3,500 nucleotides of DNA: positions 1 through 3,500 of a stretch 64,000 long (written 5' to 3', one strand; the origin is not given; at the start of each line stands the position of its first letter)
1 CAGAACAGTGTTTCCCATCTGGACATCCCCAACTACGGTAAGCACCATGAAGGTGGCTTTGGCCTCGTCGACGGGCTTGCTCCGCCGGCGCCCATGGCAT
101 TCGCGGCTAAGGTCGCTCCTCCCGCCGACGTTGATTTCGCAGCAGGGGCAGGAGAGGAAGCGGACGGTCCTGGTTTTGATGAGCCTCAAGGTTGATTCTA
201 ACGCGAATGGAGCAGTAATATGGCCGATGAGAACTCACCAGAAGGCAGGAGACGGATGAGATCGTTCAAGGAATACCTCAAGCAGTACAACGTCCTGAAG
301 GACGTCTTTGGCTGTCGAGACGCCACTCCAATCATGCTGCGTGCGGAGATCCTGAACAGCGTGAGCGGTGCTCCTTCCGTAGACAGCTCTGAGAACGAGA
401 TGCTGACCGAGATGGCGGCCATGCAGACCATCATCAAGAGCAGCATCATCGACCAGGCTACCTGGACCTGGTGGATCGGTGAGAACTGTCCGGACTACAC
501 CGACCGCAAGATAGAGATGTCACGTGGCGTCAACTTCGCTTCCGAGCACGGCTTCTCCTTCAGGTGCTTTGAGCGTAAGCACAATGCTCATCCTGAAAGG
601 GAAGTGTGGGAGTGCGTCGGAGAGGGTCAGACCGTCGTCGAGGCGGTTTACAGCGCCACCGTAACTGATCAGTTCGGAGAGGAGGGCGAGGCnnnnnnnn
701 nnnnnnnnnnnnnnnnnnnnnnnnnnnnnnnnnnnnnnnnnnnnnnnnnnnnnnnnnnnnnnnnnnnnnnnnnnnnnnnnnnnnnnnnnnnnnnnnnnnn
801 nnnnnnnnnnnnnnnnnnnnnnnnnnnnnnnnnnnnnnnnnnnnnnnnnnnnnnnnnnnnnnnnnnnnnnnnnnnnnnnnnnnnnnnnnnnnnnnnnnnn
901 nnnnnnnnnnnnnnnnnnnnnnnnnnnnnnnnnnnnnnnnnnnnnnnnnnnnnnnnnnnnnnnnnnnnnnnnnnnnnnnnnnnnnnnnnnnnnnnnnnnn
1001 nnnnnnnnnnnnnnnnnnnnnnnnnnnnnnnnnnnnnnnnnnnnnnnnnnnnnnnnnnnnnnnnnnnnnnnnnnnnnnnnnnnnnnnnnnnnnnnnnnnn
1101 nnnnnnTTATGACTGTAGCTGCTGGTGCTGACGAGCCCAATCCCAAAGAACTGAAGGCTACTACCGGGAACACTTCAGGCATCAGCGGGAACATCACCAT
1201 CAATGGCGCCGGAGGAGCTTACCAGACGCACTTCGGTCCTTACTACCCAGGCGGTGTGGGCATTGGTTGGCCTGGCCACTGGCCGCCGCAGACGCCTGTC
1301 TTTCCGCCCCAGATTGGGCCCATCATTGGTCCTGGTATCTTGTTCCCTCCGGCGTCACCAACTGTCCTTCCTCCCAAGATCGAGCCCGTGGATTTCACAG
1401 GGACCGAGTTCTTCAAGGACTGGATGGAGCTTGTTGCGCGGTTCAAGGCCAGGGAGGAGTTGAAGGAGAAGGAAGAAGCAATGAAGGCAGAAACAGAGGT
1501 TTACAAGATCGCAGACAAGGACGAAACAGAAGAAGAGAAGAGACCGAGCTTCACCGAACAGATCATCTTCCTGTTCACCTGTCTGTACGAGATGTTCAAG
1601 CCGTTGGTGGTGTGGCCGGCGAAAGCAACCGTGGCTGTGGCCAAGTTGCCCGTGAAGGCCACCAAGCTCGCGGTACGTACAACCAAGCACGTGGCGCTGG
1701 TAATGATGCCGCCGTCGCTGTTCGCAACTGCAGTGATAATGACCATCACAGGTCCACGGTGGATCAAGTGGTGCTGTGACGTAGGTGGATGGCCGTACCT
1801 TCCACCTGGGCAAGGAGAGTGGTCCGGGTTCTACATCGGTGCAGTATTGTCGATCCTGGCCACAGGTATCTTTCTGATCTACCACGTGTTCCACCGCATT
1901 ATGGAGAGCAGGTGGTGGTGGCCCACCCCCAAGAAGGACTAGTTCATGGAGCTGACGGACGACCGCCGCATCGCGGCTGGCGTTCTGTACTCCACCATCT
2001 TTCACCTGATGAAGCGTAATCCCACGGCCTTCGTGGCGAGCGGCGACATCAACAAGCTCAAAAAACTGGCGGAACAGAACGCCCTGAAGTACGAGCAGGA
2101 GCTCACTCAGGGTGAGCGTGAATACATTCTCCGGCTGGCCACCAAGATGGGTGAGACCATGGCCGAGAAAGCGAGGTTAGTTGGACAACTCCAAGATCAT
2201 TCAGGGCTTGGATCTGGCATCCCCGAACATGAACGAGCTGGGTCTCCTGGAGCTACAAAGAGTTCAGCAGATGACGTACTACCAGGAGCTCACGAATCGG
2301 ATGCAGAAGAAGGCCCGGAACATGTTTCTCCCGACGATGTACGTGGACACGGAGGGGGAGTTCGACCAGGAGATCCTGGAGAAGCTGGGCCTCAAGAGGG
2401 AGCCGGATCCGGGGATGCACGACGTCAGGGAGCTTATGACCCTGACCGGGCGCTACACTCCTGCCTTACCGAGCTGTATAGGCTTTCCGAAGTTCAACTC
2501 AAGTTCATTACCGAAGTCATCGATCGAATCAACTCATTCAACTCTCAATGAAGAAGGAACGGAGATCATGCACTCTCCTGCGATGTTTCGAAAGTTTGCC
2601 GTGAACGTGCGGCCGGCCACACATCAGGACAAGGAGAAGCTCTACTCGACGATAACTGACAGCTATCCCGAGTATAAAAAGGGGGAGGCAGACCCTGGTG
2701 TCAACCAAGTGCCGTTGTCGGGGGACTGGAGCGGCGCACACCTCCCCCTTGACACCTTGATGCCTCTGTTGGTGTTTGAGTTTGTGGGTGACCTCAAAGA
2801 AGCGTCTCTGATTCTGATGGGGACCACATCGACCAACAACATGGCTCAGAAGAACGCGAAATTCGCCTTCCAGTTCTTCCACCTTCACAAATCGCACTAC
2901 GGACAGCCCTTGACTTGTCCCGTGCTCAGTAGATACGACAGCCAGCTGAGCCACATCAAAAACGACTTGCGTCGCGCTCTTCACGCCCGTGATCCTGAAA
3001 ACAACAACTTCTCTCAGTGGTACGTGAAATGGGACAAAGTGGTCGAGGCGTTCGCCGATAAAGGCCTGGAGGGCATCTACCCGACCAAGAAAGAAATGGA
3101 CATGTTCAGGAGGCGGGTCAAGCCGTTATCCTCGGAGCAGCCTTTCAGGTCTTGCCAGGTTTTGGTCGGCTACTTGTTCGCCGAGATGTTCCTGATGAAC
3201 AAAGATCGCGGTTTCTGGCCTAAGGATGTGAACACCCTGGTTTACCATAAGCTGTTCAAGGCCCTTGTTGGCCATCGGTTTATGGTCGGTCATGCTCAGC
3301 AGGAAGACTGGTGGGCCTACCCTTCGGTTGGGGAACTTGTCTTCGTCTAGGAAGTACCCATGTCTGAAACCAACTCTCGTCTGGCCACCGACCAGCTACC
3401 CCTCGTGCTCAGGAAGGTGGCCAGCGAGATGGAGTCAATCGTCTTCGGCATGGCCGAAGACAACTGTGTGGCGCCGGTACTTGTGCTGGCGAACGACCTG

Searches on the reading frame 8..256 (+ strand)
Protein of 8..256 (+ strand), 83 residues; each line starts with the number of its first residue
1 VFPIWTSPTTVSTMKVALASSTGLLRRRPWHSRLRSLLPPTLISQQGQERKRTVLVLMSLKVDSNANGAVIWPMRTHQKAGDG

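Call 11: search_protein_families(library=pfam, alignment_id=A1, max_evalue=0.001)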
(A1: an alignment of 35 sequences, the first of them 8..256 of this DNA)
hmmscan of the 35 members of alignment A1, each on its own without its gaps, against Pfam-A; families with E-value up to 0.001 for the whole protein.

A. member 1, window:8-256:+ (83 aa): 0 families

B. families by the number of members that match (of 35 scanned): 11 families
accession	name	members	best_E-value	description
PF00684.25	DnaJ_CXXCXGXG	2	2.7e-05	DnaJ central domain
PF08299.17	Bac_DnaA_C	1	4.2e-16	Bacterial dnaA protein helix-turn-helix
PF18066.6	Phage_ABA_S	1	3.7e-10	Phage ABA sandwich domain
PF01844.29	HNH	1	6.2e-09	HNH endonuclease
PF13730.12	HTH_36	1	1e-08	Helix-turn-helix domain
PF06005.17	ZapB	1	4.6e-06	Cell division protein ZapB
PF04977.20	DivIC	1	4.3e-05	Septum formation initiator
PF14279.12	HNH_5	1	8.2e-05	HNH endonuclease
PF01166.23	TSC22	1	0.0003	TSC-22/dip/bun family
PF14662.11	KASH_CCD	1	0.00032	Coiled-coil region of CCDC155 or KASH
PF25212.1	HVO_A0114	1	0.00038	HVO_A0114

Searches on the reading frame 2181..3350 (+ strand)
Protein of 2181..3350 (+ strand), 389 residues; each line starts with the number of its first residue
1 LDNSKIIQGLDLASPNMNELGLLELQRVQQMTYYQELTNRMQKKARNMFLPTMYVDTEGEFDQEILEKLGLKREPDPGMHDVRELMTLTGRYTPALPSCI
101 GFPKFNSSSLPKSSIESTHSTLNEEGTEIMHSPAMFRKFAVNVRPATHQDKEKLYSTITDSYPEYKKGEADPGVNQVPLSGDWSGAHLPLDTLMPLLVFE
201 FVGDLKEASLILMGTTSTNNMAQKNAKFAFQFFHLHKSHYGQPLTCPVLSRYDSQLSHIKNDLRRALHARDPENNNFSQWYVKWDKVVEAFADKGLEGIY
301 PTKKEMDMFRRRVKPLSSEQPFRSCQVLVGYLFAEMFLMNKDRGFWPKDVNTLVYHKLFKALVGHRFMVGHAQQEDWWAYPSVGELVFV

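Call 18: find_encoding_contigs(protein=window:2181-3350:+, flank=10000, max_places=8)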
Protein window:2181-3350:+ (389 aa): 3 contigs read that carry it; 1 place shown.
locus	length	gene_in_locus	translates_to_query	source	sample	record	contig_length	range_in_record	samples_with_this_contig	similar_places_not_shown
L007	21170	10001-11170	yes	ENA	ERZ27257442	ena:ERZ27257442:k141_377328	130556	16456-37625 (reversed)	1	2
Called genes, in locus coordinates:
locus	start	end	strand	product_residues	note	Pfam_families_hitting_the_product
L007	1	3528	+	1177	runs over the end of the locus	-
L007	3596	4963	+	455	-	-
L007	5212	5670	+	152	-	-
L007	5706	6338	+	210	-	-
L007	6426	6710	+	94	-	-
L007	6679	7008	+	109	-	-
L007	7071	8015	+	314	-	-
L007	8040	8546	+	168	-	-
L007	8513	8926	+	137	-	PF08299:Bac_DnaA_C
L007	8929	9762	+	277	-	-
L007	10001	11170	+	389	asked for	-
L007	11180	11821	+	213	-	-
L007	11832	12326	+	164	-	-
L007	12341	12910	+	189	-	-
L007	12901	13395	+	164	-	-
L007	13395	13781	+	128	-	PF01844:HNH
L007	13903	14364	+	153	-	-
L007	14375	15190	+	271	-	-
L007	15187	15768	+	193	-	-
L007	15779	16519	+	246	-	-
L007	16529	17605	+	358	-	-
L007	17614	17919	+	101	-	-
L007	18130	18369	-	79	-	-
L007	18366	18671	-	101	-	-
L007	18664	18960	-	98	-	-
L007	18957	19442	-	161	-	PF13730:HTH_36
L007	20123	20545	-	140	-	-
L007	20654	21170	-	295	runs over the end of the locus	-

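Call 80: find_homologous_proteins(query=L007:1-3525:+, max_evalue=1e-10)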
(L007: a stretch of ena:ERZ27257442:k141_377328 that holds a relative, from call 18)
Query L007:1-3525:+ (1175 aa): 12 proteins with E <= 1e-10 among 8000 candidates.
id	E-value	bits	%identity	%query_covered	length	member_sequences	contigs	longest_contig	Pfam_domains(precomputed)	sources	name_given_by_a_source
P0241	0.0e+0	2661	99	100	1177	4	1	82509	-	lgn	-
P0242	0.0e+0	1525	60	100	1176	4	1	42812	-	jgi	-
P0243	0.0e+0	1342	54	100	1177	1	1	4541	-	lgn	-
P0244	0.0e+0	1323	53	100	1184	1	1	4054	-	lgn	-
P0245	0.0e+0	1307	53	100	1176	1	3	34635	-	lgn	-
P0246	0.0e+0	1270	52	100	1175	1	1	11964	-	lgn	-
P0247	0.0e+0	1251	52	99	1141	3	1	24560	-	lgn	-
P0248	6.3e-220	751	51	49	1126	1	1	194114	-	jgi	-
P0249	8.4e-91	323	33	52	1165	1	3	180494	-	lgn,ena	-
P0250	2.1e-74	269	30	47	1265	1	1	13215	-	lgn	-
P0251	6.3e-59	218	32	29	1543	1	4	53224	-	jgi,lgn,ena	-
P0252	3.9e-24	103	22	54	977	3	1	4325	-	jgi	jgi:hypothetical protein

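Call 81: find_encoding_contigs(protein=P0241, flank=10000, max_places=3)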
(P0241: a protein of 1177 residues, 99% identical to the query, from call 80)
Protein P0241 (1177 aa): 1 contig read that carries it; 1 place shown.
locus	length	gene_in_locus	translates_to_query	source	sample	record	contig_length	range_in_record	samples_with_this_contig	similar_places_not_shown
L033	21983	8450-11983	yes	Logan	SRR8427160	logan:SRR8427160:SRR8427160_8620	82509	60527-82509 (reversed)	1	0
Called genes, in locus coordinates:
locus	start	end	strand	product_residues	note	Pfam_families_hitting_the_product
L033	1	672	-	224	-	?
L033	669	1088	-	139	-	-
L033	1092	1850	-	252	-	-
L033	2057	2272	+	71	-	-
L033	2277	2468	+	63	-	-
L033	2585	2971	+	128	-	PF12637:TSCPD (weak)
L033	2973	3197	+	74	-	-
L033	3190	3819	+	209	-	PF02223:Thymidylate_kin (faint), PF13521:AAA_28 (weak)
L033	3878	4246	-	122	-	-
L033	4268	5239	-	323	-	-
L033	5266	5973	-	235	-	-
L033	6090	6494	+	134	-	-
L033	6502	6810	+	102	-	-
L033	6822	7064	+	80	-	-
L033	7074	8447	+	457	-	-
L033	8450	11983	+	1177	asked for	-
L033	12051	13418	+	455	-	-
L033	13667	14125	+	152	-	-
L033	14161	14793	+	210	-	-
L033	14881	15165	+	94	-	-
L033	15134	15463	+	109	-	-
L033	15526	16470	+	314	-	-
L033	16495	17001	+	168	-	-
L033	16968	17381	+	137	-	PF08299:Bac_DnaA_C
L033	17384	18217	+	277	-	-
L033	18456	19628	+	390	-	-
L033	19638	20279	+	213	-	-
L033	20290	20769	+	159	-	-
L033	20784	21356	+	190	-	-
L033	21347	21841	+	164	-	-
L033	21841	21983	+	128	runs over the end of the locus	PF01844:HNH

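Call 82: search_protein_families(library=pfam, proteins=[L033:1-672:-, L033:669-1088:-, L033:1092-1850:-, L033:2585-2971:+, L033:3190-3819:+, L033:3878-4246:-, L033:4268-5239:-, L033:5266-5973:-, L033:7074-8447:+, L033:12051-13418:+], max_evalue=0.05)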
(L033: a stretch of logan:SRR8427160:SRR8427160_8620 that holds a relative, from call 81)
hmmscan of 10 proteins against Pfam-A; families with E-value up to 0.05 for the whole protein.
L033:1-672:- (224 aa): 0 families

L033:669-1088:- (139 aa): 0 families

L033:1092-1850:- (252 aa): 3 families
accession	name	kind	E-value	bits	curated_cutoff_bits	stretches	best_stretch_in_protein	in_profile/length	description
PF06013.18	WXG100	-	0.0013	19.4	27.3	1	49-108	20-80/86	Proteins of 100 residues with WXG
PF24163.2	HCP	-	0.012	16.2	27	1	126-213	14-98/169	Head completion protein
PF15883.10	DUF4736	-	0.039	14.1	27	0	79-145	91-157/186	Domain of unknown function (DUF4736)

L033:2585-2971:+ (128 aa): 1 family
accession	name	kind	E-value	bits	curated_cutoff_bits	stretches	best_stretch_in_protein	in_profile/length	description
PF12637.14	TSCPD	-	6.3e-06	26.8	22.8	1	20-74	13-62/88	TSCPD domain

L033:3190-3819:+ (209 aa): 6 families
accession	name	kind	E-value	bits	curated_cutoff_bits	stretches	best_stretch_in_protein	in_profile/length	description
PF13521.12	AAA_28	-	2.8e-06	28.1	27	1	7-100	4-100/164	AAA domain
PF02223.23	Thymidylate_kin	-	2.8e-06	27.6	27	1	7-94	1-100/185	Thymidylate kinase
PF13555.12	AAA_29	-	0.0045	17.1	27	1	6-23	26-43/61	P-loop containing region of AAA domain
PF05729.18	NACHT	-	0.0059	16.9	26.7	1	5-62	3-60/167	NACHT domain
PF13671.12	AAA_33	-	0.0061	17.3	27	1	5-134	2-120/143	AAA domain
PF13401.12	AAA_22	-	0.011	16.5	27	1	3-69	6-60/130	AAA domain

L033:3878-4246:- (122 aa): 1 family
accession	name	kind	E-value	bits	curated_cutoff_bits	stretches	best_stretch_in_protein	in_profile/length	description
PF02847.23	MA3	-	0.042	14.3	23.2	0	7-39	4-36/113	MA3 domain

L033:4268-5239:- (323 aa): 0 families

L033:5266-5973:- (235 aa): 0 families

L033:7074-8447:+ (457 aa): 0 families

L033:12051-13418:+ (455 aa): 0 families
